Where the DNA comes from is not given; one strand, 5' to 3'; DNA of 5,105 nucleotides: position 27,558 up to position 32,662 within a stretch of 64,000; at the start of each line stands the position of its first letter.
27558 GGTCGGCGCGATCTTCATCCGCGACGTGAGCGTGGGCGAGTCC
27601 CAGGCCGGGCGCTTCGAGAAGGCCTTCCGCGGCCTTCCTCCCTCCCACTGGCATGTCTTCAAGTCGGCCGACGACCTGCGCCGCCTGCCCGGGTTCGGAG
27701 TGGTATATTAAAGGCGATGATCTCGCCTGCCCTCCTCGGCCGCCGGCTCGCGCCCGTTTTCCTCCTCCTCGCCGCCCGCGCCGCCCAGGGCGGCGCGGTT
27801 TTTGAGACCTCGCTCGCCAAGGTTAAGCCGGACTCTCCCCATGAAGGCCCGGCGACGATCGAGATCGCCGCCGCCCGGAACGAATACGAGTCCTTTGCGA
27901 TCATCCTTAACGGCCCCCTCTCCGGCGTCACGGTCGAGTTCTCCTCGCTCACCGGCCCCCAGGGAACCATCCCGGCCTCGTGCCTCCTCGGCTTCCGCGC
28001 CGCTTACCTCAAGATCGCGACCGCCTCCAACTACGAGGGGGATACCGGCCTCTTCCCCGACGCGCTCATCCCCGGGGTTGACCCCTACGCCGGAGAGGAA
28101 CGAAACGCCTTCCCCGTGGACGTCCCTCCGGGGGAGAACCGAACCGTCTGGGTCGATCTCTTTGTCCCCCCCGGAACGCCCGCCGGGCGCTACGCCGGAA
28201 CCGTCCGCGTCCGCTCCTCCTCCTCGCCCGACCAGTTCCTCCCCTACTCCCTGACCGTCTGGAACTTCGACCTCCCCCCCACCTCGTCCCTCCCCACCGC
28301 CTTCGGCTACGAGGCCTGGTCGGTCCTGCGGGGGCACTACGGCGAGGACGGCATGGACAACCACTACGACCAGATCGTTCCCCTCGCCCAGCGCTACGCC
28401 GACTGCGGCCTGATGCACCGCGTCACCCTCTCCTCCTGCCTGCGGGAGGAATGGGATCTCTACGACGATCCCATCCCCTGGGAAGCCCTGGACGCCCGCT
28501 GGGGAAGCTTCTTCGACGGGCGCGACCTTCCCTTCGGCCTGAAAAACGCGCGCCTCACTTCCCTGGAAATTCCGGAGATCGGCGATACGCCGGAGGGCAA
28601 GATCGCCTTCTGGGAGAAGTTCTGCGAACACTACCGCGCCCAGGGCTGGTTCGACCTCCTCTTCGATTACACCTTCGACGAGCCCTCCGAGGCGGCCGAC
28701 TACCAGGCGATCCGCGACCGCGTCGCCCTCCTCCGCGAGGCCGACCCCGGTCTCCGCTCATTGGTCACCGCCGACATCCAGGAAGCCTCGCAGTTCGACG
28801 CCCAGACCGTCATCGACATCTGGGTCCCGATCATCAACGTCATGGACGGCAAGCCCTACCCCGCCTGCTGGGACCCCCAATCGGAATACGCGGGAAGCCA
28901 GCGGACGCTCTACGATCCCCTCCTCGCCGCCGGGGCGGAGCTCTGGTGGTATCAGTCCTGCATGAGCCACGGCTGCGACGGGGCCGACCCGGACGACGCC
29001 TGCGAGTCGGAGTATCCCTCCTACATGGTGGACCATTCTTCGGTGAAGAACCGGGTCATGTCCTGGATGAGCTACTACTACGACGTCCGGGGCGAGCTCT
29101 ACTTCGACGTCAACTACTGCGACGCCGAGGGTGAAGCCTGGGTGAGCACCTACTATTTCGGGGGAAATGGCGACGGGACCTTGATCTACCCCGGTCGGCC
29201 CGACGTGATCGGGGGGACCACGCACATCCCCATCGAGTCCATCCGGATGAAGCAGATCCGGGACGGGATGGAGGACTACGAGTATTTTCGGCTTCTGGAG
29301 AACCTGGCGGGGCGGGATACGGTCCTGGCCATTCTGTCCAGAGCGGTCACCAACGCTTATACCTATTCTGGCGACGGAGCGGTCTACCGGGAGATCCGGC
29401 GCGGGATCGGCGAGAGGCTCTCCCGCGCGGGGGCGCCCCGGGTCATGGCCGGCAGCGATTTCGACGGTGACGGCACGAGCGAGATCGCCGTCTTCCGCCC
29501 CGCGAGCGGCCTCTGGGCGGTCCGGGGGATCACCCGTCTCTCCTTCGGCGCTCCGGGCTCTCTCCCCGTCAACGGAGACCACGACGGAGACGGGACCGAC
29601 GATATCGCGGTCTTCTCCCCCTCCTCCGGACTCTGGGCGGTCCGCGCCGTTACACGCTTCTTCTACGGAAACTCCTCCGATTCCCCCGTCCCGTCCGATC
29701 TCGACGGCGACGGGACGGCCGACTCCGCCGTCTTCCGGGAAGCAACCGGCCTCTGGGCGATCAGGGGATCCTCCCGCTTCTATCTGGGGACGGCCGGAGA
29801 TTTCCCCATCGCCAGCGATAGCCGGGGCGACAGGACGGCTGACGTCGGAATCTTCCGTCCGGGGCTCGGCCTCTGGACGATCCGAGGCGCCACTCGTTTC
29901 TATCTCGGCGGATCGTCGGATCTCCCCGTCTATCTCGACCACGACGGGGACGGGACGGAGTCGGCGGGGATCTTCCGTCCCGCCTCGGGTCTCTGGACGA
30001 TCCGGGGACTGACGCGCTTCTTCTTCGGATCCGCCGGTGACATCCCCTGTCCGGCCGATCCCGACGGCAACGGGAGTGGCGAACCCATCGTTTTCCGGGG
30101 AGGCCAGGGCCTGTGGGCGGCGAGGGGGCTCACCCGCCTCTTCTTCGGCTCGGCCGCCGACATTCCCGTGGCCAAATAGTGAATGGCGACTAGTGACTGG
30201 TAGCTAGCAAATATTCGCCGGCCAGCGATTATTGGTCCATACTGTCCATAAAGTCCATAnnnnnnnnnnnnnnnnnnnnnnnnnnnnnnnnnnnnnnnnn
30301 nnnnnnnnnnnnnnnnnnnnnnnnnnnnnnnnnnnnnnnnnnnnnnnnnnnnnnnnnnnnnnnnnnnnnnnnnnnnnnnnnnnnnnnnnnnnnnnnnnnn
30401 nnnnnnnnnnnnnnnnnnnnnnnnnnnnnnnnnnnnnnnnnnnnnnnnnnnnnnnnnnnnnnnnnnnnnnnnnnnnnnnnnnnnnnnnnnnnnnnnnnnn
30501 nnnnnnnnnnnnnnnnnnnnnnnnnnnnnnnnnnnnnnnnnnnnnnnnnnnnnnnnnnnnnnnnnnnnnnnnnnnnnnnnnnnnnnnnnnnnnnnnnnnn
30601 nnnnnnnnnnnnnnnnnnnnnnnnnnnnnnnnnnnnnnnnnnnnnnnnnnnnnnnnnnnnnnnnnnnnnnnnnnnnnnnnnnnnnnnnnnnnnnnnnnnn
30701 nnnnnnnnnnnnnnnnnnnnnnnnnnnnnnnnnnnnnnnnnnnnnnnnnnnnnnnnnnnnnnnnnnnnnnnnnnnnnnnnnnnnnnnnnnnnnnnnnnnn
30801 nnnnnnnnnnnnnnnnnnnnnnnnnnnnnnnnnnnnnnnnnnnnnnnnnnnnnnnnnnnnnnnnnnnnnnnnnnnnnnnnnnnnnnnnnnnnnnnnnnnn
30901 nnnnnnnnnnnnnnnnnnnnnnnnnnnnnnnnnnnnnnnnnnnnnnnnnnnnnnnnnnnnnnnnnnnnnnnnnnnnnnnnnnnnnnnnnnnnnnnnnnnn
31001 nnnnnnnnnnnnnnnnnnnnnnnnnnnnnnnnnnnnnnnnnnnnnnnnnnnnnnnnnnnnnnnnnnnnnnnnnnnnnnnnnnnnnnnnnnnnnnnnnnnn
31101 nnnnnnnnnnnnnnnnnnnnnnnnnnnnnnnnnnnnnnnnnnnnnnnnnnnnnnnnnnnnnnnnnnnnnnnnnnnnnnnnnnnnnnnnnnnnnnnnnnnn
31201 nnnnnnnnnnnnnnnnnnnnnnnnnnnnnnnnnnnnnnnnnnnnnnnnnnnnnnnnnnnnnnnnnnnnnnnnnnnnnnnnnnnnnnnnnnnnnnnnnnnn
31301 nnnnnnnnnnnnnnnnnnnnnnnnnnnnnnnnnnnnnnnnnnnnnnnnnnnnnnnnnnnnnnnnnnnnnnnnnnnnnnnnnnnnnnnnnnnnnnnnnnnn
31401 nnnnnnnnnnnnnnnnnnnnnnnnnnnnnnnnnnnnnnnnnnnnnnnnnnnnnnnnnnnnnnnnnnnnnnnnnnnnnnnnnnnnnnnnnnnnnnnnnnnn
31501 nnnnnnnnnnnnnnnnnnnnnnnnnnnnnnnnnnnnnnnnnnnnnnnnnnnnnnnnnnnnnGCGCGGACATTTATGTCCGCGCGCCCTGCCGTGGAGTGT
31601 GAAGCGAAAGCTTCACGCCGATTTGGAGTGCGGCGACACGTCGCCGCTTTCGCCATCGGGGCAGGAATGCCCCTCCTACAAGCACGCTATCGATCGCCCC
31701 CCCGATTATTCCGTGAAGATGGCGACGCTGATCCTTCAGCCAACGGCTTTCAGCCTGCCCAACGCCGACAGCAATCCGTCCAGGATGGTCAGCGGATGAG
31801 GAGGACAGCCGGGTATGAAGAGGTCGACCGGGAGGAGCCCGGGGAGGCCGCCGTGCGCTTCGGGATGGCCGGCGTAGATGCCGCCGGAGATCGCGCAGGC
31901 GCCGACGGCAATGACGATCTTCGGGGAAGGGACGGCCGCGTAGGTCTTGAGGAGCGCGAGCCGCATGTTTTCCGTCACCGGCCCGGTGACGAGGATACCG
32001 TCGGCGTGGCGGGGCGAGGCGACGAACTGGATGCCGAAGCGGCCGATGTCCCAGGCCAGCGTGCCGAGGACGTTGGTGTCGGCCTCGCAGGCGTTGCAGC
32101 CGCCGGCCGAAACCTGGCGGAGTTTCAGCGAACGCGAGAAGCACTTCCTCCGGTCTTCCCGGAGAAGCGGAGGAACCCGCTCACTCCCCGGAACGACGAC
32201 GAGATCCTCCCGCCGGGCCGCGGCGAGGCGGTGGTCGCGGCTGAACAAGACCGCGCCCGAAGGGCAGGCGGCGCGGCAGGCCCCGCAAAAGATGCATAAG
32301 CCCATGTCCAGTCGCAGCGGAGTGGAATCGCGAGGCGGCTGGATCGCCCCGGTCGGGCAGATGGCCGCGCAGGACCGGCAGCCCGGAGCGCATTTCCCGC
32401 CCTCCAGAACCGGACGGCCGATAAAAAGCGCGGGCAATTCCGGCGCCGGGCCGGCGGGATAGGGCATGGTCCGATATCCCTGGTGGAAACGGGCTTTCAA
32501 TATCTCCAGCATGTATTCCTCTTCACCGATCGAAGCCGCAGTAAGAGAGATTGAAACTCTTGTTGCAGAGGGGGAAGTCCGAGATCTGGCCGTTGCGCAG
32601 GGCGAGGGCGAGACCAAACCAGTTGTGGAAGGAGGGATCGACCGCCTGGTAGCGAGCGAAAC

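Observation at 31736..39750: Ehr-like (hydrogenase-related) membrane complex operon headed by an HTH-PTS-EIIA regulator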

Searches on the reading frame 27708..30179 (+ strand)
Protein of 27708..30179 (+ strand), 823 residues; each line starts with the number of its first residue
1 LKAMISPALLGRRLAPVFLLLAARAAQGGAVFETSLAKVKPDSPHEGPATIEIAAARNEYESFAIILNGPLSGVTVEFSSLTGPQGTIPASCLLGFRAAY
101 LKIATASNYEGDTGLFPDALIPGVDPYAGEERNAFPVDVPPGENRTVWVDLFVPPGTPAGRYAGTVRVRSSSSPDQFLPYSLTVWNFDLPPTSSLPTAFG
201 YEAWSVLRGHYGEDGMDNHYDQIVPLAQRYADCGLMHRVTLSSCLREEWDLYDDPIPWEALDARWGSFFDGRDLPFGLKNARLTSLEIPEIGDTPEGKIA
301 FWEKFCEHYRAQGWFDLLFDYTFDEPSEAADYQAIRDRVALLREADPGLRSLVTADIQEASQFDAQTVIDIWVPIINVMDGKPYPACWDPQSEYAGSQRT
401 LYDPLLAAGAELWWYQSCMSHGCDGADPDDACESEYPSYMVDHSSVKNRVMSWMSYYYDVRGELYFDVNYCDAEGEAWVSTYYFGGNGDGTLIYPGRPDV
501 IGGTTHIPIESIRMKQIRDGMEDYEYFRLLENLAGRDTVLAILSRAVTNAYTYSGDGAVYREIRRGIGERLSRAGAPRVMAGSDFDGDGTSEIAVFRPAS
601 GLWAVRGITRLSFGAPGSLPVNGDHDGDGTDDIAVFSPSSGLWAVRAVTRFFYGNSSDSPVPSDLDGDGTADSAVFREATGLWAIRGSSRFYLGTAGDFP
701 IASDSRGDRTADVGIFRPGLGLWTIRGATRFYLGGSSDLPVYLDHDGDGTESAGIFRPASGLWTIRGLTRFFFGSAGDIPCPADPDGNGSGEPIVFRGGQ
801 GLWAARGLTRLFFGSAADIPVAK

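Call 8: search_protein_families(library=pfam, proteins=[window:27708-30179:+], max_evalue=0.001)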
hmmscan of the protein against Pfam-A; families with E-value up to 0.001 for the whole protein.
window:27708-30179:+ (823 aa): 3 families
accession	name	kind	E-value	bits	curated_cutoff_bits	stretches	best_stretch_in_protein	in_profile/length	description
PF13320.12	GH123_cat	-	1.4e-11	44.8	23.1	1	300-530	137-324/324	Glycoside hydrolase 123, catalytic domain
PF01839.29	FG-GAP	-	1.5e-06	28.4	22.1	0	579-600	5-25/37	FG-GAP repeat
PF22680.2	Glyco_hydro_123_N_2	-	8.8e-06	26.1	27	1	64-169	38-141/142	Glycoside hydrolase 123 N-terminal domain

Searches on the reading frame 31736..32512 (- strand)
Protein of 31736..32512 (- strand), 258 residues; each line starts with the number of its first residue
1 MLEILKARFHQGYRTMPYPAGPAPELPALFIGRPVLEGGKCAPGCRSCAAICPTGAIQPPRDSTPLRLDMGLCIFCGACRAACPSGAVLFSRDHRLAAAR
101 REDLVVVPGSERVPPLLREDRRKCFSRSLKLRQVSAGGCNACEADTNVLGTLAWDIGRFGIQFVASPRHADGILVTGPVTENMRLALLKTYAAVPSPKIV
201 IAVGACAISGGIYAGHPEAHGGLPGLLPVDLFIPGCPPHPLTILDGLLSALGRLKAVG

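Call 5: search_protein_families(library=pfam, proteins=[window:31736-32512:-], max_evalue=0.01)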
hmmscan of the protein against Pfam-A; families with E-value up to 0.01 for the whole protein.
window:31736-32512:- (258 aa): 7 families
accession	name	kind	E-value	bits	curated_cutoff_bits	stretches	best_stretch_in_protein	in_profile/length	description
PF01058.29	Oxidored_q6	-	9.1e-27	93.8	27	1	139-248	1-126/128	NADH ubiquinone oxidoreductase, 20 Kd subunit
PF00037.32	Fer4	-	2.1e-08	34.1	21.1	2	68-88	3-23/24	4Fe-4S binding domain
PF13187.11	Fer4_9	-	3.3e-08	33.9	27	1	44-87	4-51/52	4Fe-4S dicluster domain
PF12838.12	Fer4_7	-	1.3e-07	32.4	27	1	41-87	2-52/52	4Fe-4S dicluster domain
PF13237.11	Fer4_10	-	3.1e-05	24.3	25.5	1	35-84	3-53/53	4Fe-4S dicluster domain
PF13484.11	Fer4_16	-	6.7e-05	24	30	0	44-60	4-20/66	4Fe-4S double cluster binding domain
PF14697.11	Fer4_21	-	0.0066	17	35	0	70-88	5-26/59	4Fe-4S dicluster domain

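Call 6: search_protein_families(library=ncbifam, proteins=[window:31736-32512:-], max_evalue=0.01)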
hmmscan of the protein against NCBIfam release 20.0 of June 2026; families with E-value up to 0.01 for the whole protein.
window:31736-32512:- (258 aa): 66 families (the best 25 are shown)
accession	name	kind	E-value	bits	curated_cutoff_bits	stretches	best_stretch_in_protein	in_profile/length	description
NF005012.1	PRK06411.1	subfamily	1e-29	103.2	116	1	138-249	42-153/166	NADH-quinone oxidoreductase subunit NuoB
TIGR01957.1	nuoB_fam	subfamily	2.8e-27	95.4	142.7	1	138-250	25-138/145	NADH-quinone oxidoreductase subunit B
NF011391.0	PRK14816.1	equivalog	7.1e-24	84.5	283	1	140-250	62-173/196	NADH-quinone oxidoreductase subunit B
NF011390.0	PRK14815.1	equivalog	1.2e-23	83.3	281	1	139-249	42-152/183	NADH dehydrogenase subunit B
NF011394.0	PRK14819.1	equivalog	1.5e-23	83.7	312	1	140-249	41-151/264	NADH-quinone oxidoreductase subunit B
NF011389.0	PRK14814.1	equivalog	3e-22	79.3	285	1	151-256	54-159/186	NADH dehydrogenase subunit B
NF011395.0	PRK14820.1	equivalog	2.1e-21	76.5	263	1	152-248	55-151/180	NADH-quinone oxidoreductase subunit B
NF009808.0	PRK13292.1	equivalog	8.2e-21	73.6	1156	1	146-249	41-144/791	NADH-quinone oxidoreductase subunit B/C/D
NF011388.0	PRK14813.1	equivalog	1.9e-19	70.3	294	1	141-249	39-148/189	NADH dehydrogenase subunit B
NF011393.0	PRK14818.1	equivalog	6.1e-19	68.2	255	1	139-249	40-150/173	NADH dehydrogenase subunit B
NF011392.0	PRK14817.1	equivalog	6.3e-19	68.3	271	1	142-248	48-154/182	NADH-quinone oxidoreductase subunit B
NF009053.0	PRK12387.1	subfamily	2.5e-17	63.2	204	1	1-105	1-107/180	formate hydrogenlyase complex iron-sulfur subunit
TIGR01971.1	NuoI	subfamily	9.8e-14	51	113.05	1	9-106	9-116/121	NADH-quinone oxidoreductase, chain I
NF006221.0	PRK08348.1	subfamily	1.3e-13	50.8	124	1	14-103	19-107/136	NADH-plastoquinone oxidoreductase subunit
NF006076.0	PRK08222.1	equivalog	5.2e-13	49.2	270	1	1-105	1-107/181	hydrogenase 4 subunit H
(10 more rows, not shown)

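Call 60: search_solved_structures(query=window:31736-32512:-, max_evalue=0.00001, show_alignments=4)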
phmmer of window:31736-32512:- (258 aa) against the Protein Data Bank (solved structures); distinct sequences matched with E-value up to 0.00001: 89 (the best 60 are shown).
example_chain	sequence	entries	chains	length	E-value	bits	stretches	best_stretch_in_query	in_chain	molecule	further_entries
6cfw_J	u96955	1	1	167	1.3e-31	113.3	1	123-254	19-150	Probable membrane-bound hydrogenase subunit mbhJ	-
7z0s_G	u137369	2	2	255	3.7e-30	108.5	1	121-255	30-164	Formate hydrogenlyase subunit 7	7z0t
6hum_K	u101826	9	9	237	1.8e-22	83.3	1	150-249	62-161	NAD(P)H-quinone oxidoreductase subunit K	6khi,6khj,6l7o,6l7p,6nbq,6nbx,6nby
9grx_K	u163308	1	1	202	5.3e-22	81.7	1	141-249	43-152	NAD(P)H-quinone oxidoreductase subunit K, chloroplastic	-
8uer_1B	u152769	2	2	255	1.2e-21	80.6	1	47-255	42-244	NADH dehydrogenase [ubiquinone] iron-sulfur protein 7, mitochondrial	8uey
5xtb_C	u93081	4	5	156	1.3e-21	80.5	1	138-255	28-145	NADH dehydrogenase [ubiquinone] iron-sulfur protein 7, mitochondrial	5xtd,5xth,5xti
8ud1_1B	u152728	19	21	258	1.3e-21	80.5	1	108-255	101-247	NADH dehydrogenase [ubiquinone] iron-sulfur protein 7, mitochondrial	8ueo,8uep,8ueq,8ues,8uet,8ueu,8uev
9ti4_E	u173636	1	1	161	1.3e-21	80.4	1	138-255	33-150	NADH dehydrogenase [ubiquinone] iron-sulfur protein 7, mitochondrial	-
6g2j_B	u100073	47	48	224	1.3e-21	80.4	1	138-255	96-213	NADH dehydrogenase [ubiquinone] iron-sulfur protein 7, mitochondrial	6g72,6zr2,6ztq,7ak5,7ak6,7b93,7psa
5lc5_B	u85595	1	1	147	1.5e-21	80.2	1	138-255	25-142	NADH dehydrogenase [ubiquinone] iron-sulfur protein 7, mitochondrial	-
7zeb_6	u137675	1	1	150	1.7e-21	80.1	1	138-255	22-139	NADH dehydrogenase [ubiquinone] iron-sulfur protein 7, mitochondrial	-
7v2c_C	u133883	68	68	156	1.7e-21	80.1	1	138-255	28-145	NADH dehydrogenase [ubiquinone] iron-sulfur protein 7,mitochondrial | NADH dehydrogenase [ubiquinone] iron-sulfur protein 7, mitochondrial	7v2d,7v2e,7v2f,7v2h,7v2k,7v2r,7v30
9w2u_B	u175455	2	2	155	1.8e-21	80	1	138-255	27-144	NADH dehydrogenase [ubiquinone] iron-sulfur protein 7, mitochondrial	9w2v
7zd6_6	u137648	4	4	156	1.8e-21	80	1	138-255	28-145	NADH dehydrogenase [ubiquinone] iron-sulfur protein 7, mitochondrial | Complex I-20kD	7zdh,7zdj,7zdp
5ldw_B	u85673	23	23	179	2e-21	79.9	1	138-255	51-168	NADH dehydrogenase [ubiquinone] iron-sulfur protein 7, mitochondrial | Mitochondrial complex I, PSST subunit | NADH:ubiquinone oxidoreductase core subunit S7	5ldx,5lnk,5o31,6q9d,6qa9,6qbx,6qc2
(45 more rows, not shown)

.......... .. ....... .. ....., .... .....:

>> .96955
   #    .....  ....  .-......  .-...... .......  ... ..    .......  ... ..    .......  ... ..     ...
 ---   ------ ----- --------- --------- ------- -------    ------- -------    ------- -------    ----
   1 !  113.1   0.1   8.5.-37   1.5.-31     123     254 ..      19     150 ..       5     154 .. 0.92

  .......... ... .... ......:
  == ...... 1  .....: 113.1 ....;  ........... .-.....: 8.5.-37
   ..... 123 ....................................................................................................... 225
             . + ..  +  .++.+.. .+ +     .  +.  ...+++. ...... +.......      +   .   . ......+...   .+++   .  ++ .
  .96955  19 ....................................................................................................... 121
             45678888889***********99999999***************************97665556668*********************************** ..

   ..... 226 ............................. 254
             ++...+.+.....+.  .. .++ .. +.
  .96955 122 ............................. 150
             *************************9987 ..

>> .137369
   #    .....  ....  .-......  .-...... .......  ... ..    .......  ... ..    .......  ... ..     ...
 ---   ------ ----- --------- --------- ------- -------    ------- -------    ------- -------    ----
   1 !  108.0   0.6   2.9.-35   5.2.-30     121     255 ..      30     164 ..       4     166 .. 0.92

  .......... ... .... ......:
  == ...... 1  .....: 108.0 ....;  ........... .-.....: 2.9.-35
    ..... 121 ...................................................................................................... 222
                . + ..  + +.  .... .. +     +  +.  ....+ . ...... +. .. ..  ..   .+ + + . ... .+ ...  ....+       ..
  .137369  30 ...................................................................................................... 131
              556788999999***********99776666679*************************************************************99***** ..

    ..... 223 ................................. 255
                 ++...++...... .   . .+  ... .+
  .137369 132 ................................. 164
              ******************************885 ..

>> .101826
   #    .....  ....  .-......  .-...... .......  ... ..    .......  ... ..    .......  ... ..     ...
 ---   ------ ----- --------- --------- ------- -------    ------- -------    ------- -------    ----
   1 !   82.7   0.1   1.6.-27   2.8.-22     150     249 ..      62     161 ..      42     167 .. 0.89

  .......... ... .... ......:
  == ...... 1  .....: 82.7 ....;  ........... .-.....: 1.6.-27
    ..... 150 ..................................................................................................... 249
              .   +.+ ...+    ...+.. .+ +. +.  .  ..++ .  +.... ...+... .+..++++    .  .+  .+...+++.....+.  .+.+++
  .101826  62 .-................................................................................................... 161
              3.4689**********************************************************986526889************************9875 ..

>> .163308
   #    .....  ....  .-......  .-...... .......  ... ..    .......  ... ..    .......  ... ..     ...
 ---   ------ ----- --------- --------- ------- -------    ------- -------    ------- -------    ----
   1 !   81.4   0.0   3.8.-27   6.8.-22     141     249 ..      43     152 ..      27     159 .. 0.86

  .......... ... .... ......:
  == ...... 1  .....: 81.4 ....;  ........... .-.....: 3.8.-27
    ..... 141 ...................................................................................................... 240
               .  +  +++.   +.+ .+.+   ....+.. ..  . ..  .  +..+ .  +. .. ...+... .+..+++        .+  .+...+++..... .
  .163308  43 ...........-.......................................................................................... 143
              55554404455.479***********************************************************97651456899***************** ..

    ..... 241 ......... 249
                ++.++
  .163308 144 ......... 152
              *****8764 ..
